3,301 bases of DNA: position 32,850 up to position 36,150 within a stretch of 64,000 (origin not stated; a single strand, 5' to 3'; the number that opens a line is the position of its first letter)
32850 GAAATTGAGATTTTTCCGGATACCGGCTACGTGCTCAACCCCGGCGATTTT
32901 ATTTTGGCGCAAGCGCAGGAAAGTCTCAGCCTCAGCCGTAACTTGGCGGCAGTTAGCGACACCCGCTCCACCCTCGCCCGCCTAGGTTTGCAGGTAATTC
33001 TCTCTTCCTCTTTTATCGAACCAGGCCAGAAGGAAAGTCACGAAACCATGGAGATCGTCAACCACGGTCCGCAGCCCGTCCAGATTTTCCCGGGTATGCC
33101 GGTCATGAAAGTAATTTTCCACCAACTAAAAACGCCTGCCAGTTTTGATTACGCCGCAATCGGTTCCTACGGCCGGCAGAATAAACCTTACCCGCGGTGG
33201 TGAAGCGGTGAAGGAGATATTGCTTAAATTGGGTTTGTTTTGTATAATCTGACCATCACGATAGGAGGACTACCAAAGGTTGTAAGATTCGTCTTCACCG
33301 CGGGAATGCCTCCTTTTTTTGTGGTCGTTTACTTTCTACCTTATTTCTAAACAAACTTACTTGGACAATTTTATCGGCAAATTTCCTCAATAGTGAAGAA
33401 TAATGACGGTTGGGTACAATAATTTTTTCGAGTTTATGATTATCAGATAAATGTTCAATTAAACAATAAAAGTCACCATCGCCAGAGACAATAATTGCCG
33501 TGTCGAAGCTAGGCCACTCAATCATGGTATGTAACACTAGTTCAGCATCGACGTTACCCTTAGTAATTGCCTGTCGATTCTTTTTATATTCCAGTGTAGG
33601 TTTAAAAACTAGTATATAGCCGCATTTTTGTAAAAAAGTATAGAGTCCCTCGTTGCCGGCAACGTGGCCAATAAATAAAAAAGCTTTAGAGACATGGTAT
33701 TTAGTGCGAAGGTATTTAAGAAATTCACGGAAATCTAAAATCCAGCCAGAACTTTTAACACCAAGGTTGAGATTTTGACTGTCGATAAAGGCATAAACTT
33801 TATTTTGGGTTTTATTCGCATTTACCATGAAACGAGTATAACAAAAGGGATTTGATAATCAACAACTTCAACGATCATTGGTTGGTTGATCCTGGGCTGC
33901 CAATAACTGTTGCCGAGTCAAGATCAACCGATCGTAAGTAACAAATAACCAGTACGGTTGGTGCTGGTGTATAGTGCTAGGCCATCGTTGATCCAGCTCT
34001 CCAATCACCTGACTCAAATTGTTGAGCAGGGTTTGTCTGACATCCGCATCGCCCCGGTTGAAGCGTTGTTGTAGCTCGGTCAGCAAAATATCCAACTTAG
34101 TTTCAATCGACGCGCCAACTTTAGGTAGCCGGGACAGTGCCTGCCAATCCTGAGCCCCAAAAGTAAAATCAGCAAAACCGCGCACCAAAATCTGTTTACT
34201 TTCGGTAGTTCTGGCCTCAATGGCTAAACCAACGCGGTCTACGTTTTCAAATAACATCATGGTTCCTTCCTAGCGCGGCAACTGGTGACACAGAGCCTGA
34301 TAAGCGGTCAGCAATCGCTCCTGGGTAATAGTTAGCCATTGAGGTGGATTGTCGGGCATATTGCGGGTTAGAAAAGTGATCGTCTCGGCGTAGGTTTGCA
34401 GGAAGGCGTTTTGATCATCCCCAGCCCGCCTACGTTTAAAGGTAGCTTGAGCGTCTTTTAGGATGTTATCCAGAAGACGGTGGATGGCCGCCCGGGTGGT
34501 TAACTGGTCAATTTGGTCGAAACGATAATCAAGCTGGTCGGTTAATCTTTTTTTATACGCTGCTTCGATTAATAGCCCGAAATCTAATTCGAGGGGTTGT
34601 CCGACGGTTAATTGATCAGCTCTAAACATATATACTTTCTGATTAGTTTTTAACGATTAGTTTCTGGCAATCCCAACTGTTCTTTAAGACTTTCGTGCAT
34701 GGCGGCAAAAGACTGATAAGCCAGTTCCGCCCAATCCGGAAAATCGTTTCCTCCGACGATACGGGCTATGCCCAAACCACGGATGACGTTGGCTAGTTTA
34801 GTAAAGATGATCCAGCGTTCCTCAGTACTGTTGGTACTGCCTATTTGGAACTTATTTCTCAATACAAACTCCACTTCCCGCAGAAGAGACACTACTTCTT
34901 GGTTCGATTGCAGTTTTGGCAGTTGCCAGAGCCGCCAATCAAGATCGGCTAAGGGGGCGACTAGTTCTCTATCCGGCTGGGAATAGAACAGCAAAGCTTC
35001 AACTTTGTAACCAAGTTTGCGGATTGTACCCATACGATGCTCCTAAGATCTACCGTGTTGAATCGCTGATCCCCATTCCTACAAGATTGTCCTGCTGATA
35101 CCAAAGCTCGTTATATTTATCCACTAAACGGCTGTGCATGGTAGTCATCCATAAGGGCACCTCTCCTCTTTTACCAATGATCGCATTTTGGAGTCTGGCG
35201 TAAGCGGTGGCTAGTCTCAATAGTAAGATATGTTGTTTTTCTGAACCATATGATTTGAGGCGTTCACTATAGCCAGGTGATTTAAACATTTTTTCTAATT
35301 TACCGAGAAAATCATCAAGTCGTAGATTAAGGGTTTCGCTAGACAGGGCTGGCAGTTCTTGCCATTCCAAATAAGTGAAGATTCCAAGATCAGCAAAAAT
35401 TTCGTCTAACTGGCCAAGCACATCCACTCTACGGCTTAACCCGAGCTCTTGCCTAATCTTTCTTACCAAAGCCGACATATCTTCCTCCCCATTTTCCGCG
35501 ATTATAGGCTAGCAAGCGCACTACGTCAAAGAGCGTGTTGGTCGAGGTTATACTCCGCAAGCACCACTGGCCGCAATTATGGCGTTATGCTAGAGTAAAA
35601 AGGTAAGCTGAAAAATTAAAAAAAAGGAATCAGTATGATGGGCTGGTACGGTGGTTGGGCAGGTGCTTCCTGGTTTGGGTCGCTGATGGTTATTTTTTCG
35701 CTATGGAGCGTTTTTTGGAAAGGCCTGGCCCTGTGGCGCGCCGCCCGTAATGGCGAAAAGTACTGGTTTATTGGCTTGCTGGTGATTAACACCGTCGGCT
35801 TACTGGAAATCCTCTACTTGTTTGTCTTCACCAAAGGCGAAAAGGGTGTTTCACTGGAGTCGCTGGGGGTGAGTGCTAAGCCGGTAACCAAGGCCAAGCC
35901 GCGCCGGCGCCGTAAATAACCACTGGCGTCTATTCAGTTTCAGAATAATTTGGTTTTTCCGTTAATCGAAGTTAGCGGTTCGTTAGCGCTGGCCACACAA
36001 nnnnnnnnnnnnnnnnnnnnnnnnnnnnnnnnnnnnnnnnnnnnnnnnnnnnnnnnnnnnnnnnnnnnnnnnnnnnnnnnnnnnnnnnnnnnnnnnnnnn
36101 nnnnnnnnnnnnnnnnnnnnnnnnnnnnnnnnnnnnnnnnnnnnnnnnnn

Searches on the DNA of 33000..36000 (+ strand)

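Call 37: search_rna_families(source=window, start=33000, end=36000, threshold=evalue, max_evalue=10, show_alignments=3)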
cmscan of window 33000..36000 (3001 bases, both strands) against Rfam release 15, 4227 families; matches with E-value up to 10: 3.
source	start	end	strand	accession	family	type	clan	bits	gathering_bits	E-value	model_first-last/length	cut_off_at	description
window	35272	35354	+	RF00085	SNORD28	Gene; snRNA; snoRNA; CD-box;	-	20.7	50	4.9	1-75/75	no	Small nucleolar RNA SNORD28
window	33429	33475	+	RF00342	snoZ40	Gene; snRNA; snoRNA; CD-box;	-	17.5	50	5.9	1-73/73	no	Small nucleolar RNA Z40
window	34302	34359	+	RF03054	Xanthine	Cis-reg; riboswitch;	-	15.3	36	7.8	12-46/56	no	Xanthine riboswitch aptamer (NMT1 RNA)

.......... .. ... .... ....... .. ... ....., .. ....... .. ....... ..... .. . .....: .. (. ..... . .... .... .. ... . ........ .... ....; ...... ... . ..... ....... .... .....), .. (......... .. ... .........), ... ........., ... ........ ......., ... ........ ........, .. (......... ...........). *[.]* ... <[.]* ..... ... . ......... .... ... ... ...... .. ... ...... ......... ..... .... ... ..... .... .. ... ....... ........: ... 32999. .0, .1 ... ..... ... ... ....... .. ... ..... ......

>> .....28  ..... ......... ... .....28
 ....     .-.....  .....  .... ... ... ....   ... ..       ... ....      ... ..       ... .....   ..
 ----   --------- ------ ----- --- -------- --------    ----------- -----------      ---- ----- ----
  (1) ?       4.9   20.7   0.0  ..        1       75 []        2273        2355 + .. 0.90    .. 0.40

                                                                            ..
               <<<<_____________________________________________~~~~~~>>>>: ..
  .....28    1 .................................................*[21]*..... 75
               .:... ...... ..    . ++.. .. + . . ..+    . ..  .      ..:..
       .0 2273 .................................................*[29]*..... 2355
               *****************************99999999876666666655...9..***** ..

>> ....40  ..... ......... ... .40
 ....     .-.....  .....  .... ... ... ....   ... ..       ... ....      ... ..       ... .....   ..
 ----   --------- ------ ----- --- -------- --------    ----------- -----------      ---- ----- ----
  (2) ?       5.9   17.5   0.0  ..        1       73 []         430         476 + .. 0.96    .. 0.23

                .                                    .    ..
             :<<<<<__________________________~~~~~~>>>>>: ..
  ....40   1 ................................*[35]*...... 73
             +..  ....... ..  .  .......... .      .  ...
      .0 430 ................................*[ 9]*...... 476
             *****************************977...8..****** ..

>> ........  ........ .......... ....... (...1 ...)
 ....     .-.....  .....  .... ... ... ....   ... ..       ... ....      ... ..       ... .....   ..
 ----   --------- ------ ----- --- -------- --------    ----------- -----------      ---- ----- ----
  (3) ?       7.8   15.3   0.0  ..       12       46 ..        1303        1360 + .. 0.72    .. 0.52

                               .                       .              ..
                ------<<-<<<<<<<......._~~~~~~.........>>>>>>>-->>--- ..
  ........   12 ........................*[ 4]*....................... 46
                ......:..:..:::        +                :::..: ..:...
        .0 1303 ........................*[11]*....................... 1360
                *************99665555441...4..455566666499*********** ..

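Call 68: build_rna_model(alignment_id=A5, structure=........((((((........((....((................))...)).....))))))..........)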
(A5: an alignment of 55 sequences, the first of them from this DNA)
Model R1 built from alignment A5 (55 sequences, 74 columns); structure: as given.
model positions 56; base pairs 10; branch points 0; effective number of sequences 14.65; information 0.994 bits per position. Calibrated on 0.2 Mb of random sequence (short: E-values are rough).
structure used (alignment columns):
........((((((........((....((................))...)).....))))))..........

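Call 69: search_with_rna_model(model_id=R1, source=window, max_evalue=1, show_alignments=2)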
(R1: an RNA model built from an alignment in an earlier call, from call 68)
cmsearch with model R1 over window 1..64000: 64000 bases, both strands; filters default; matches with E-value up to 1: 2.
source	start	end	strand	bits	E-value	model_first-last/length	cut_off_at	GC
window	33255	33319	+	57.9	1.3e-12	1-56/56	no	0.46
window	20400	20445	-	11.6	0.64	1-56/56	no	0.43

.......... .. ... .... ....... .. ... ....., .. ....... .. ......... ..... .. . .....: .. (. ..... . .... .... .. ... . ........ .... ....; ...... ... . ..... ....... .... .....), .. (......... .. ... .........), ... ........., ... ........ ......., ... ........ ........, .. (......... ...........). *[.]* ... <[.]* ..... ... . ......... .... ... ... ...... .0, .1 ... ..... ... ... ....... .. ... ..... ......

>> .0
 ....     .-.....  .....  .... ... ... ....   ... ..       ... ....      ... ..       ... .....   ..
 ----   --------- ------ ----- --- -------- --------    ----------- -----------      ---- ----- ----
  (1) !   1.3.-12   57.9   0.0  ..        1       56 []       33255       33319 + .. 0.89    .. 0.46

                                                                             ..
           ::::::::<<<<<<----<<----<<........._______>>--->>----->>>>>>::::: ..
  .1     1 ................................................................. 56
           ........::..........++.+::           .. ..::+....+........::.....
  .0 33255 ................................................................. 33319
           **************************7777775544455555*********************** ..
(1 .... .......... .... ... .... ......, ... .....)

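Call 70: search_with_rna_model(model_id=R1, sources=[L003, L004, L007, L009, L010, L011, L013, L014, L015, L016, L017, L018, L019, L020, L021, L022, L023, L024, L025, L026, L027, L028, L029, L030, L031, L032, L033, L034, L035, L036, L037, L038, L039, L040, L041, L042, L043, L044, L045, L046, L047, L048, L049, L050, L051, L052, L053, L054, L055, L056, L057, L058, L059, L060, L061, L062, L063, L064, L065, L066, L067, L068, L069, L070, L071, L072, L073, L074, L075, L076, L077, L078, L079, L080, L081, L082, L083, L084, L085, L086, L087, L088, L089, L090, L091, L092, L093, L094, L095], max_evalue=0.01, make_alignment=true)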
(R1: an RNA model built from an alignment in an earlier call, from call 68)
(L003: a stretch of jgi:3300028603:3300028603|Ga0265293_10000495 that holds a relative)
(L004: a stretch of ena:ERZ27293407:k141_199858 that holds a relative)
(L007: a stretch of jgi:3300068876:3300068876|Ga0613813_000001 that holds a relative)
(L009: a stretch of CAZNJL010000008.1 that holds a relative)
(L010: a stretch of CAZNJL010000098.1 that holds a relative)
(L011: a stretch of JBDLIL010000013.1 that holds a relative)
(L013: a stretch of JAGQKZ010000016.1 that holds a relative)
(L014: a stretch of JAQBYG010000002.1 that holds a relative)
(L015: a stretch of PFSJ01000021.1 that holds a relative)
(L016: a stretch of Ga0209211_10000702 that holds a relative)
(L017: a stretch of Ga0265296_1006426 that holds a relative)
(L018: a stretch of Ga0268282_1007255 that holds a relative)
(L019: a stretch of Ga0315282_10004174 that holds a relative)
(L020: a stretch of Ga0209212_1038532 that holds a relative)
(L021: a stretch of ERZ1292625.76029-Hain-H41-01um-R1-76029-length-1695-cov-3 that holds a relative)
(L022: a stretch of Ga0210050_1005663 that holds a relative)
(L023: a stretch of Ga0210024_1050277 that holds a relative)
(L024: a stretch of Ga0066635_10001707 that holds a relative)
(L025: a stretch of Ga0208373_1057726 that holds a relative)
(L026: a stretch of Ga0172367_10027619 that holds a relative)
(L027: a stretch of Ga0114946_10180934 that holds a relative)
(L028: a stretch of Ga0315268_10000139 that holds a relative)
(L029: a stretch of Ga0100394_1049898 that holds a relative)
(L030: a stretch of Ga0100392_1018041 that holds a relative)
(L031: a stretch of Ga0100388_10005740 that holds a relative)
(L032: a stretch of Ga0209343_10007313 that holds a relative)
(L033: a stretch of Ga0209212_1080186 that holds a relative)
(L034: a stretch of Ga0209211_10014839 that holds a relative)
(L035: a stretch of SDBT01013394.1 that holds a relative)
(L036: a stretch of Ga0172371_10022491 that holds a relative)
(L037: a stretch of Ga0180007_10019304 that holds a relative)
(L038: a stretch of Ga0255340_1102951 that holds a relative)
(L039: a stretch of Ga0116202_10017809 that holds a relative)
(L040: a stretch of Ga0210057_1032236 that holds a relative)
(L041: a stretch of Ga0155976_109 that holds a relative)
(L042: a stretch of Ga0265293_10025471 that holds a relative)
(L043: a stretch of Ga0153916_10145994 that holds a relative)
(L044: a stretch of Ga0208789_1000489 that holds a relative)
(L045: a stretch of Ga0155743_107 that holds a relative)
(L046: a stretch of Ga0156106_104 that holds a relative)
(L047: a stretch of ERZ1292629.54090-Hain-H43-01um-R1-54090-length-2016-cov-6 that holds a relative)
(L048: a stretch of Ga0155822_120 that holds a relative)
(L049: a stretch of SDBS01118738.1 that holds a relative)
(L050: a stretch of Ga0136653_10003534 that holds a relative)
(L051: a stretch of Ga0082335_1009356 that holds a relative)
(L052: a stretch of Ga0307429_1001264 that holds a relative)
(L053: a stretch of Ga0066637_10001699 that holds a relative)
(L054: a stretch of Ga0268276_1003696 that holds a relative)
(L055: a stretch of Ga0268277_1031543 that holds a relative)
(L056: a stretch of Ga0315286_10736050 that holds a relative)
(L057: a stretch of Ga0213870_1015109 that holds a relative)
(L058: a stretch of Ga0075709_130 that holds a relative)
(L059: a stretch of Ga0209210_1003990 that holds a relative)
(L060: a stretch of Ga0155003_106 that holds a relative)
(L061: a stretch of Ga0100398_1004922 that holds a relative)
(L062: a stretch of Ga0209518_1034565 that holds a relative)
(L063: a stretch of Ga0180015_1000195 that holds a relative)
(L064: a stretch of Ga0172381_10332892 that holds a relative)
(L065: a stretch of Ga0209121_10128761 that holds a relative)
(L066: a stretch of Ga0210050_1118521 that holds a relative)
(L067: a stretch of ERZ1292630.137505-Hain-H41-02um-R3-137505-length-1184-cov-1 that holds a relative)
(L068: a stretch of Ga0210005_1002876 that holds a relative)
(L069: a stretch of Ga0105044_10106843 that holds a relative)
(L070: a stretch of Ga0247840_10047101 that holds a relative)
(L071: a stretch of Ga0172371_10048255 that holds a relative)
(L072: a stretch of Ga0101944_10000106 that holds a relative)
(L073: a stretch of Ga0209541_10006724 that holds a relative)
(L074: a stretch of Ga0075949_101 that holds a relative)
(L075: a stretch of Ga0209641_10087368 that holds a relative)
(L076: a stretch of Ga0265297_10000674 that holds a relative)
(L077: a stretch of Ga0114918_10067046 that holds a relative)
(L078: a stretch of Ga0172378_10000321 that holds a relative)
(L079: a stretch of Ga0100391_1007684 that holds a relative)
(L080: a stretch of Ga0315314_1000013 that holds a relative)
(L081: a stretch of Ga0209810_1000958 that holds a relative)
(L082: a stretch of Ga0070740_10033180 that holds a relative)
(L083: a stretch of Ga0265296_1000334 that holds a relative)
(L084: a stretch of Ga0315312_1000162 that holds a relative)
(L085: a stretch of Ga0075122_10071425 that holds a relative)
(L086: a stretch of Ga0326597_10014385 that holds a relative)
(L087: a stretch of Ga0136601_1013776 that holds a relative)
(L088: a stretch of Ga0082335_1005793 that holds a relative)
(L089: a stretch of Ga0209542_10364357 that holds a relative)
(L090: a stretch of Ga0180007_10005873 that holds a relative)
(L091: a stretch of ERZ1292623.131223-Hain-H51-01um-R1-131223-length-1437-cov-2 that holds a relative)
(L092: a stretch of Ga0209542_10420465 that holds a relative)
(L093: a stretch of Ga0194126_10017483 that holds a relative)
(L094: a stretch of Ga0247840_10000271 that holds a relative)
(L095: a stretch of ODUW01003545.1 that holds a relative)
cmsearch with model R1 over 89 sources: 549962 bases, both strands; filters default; matches with E-value up to 0.01: 89.
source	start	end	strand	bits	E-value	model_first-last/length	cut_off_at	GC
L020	3308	3363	-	76.7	2.1e-16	1-56/56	no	0.48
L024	2676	2731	-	76.7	2.1e-16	1-56/56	no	0.48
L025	1565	1620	-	75.7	3.9e-16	1-56/56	no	0.5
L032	5478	5533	-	75.7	3.9e-16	1-56/56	no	0.5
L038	1175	1230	-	75.7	3.9e-16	1-56/56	no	0.5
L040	3362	3417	-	75.7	3.9e-16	1-56/56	no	0.5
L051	1061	1116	-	75.7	3.9e-16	1-56/56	no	0.5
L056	789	844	-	75.7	3.9e-16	1-56/56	no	0.5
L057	509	564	-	75.7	3.9e-16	1-56/56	no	0.5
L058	5496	5551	-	75.7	3.9e-16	1-56/56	no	0.5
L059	4977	5032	-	75.7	3.9e-16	1-56/56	no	0.5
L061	4855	4910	-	75.7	3.9e-16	1-56/56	no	0.5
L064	984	1039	-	75.7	3.9e-16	1-56/56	no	0.5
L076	5496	5551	-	75.7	3.9e-16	1-56/56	no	0.5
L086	5488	5542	-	74.8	6.2e-16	1-56/56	no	0.49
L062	852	906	-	74.1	9.8e-16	1-56/56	no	0.45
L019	2451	2505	-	73.7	1.2e-15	1-56/56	no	0.51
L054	5514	5568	-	73.6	1.3e-15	1-56/56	no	0.47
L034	2698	2752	-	73.2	1.6e-15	1-56/56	no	0.49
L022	5467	5521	-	72.5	2.4e-15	1-56/56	no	0.49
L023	1279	1333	-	72.5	2.4e-15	1-56/56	no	0.49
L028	5481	5536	-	72.5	2.5e-15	1-56/56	no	0.54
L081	5470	5525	-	72.2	2.9e-15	1-56/56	no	0.46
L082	1631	1686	-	72.2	2.9e-15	1-56/56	no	0.46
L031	1385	1440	-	72.1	3.1e-15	1-56/56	no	0.5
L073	5476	5531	-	71.7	3.9e-15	1-56/56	no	0.46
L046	2355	2409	-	71.6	4.1e-15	1-56/56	no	0.47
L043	850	904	-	71.4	4.6e-15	1-56/56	no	0.47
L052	5481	5536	-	70.5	7.8e-15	1-56/56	no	0.43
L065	764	819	-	70.4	8.4e-15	1-56/56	no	0.5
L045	5502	5557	-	69.9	1.1e-14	1-56/56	no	0.45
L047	1873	1927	-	69.9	1.1e-14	1-56/56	no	0.49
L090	5505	5559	-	69.6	1.3e-14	1-56/56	no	0.47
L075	541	596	-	68.6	2.3e-14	1-56/56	no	0.5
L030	4498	4553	-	68.1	3e-14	1-56/56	no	0.54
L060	5484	5539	-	67.6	4.3e-14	1-56/56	no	0.46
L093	1333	1388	-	67.3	4.8e-14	1-56/56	no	0.43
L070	2548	2607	-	67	5.7e-14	1-56/56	no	0.47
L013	3977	4031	-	66.7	6.8e-14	1-56/56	no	0.47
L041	5485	5538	-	66.5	7.7e-14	1-56/56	no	0.46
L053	5532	5586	-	66.1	9.7e-14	1-56/56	no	0.49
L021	1642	1695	-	66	1.1e-13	3-56/56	5'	0.52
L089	679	733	-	65.6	1.3e-13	1-56/56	no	0.47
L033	844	899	-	65.6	1.3e-13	1-56/56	no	0.48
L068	3024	3079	-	64.6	2.3e-13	1-56/56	no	0.46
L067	854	909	-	64.5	2.5e-13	1-56/56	no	0.48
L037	828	887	-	64.2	3e-13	1-56/56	no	0.47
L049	1206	1261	-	64.1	3.1e-13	1-56/56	no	0.5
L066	1086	1140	-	63.8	3.8e-13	1-56/56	no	0.4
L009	1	55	-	63.2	5.2e-13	1-56/56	no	0.45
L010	1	55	+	63.2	5.2e-13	1-56/56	no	0.45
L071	2778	2837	-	63.2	5.4e-13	1-56/56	no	0.48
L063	5487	5542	-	62.7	7e-13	1-56/56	no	0.48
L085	726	780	-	62.4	8.5e-13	1-56/56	no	0.47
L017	5486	5539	-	62.3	9e-13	1-56/56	no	0.46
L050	5483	5537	-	62.1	9.8e-13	1-56/56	no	0.47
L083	5485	5538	-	62.1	9.9e-13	1-56/56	no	0.52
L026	604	663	-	61.6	1.3e-12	1-56/56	no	0.52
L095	2951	3006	-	61.2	1.7e-12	1-56/56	no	0.52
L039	684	738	-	60.5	2.5e-12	1-56/56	no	0.47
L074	5471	5525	-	60.3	2.9e-12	1-56/56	no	0.47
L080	771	824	-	60.2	3.1e-12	1-56/56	no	0.46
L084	5465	5518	-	60.2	3.1e-12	1-56/56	no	0.46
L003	6056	6120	-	60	3.3e-12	1-56/56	no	0.43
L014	5118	5182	-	60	3.3e-12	1-56/56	no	0.43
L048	1315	1374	-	59.9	3.6e-12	1-56/56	no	0.47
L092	810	865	-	59.8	3.7e-12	1-56/56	no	0.52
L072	5462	5521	-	59.6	4.2e-12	1-56/56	no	0.48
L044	4444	4503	-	59.6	4.4e-12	1-56/56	no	0.5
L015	3476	3529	+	59.5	4.7e-12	1-56/56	no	0.52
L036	5054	5107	-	59.3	5.2e-12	1-56/56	no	0.48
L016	5520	5570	-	59.3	5.2e-12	1-56/56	no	0.53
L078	5467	5520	-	58.9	6.5e-12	1-56/56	no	0.41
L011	5930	5983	-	58.1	1e-11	1-56/56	no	0.48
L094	5481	5540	-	58.1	1e-11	1-56/56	no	0.47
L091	1062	1114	-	57.7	1.3e-11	1-56/56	no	0.53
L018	1406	1456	-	57.1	1.9e-11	1-56/56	no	0.49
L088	5473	5526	-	55.9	3.6e-11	1-56/56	no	0.46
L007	8506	8559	-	55.5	4.7e-11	1-56/56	no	0.44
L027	720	779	-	55.4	4.8e-11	1-56/56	no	0.48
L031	2527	2582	-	55.3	5.2e-11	1-56/56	no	0.46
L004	8506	8570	-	55.1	5.7e-11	1-56/56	no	0.49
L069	2518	2577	-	53.4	1.5e-10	1-56/56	no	0.47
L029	2554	2601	-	51.5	4.6e-10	9-56/56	5'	0.54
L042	4338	4388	-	51.5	4.7e-10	1-56/56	no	0.55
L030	4596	4655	-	49.9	1.2e-09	1-56/56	no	0.5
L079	3735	3790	-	42.1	1.1e-07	1-56/56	no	0.39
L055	721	774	-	39.9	3.9e-07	1-56/56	no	0.5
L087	896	950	-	29.8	0.00014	1-56/56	no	0.49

Alignment A7: 89 matches aligned to the model, 69 columns, each read 5' to 3' on its own strand. Consensus structure (alignment columns), stored with it:
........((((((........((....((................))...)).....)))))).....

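Call 79: search_rna_families(sources=[L025, L023, L027, L065, L055, L056, L038], threshold=evalue, max_evalue=5)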
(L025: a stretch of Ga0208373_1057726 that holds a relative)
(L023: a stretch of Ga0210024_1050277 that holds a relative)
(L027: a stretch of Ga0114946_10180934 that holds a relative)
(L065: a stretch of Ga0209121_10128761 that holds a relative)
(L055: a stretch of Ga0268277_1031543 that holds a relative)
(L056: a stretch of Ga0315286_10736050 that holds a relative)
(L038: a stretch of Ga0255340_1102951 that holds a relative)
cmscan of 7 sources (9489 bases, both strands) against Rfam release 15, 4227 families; matches with E-value up to 5: 6.
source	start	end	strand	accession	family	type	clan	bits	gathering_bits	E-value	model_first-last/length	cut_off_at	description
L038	1172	1320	-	RF00444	PrrF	Gene; sRNA;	-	22.5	90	2.8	1-150/150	no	PrrF RNA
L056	41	96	-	RF04103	mir-8356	Gene; miRNA;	-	20.4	70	4.1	1-65/65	no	mir-8356 microRNA precursor family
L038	1294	1345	-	RF00459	MPMV_package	Cis-reg;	-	18.7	54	0.91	213-279/279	no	Mason-Pfizer monkey virus packaging signal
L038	656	778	+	RF01261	snR82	Gene; snRNA; snoRNA; HACA-box;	CL00040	18.1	60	1.6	1-270/270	no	Small nucleolar RNA snR82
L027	999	1128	-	RF00619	U6atac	Gene; snRNA; splicing;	CL00009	14.7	33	4.7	1-126/126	no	U6atac minor spliceosomal RNA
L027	94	151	+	RF01673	PhrS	Gene; sRNA;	-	14.4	37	4.7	1-212/212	no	PhrS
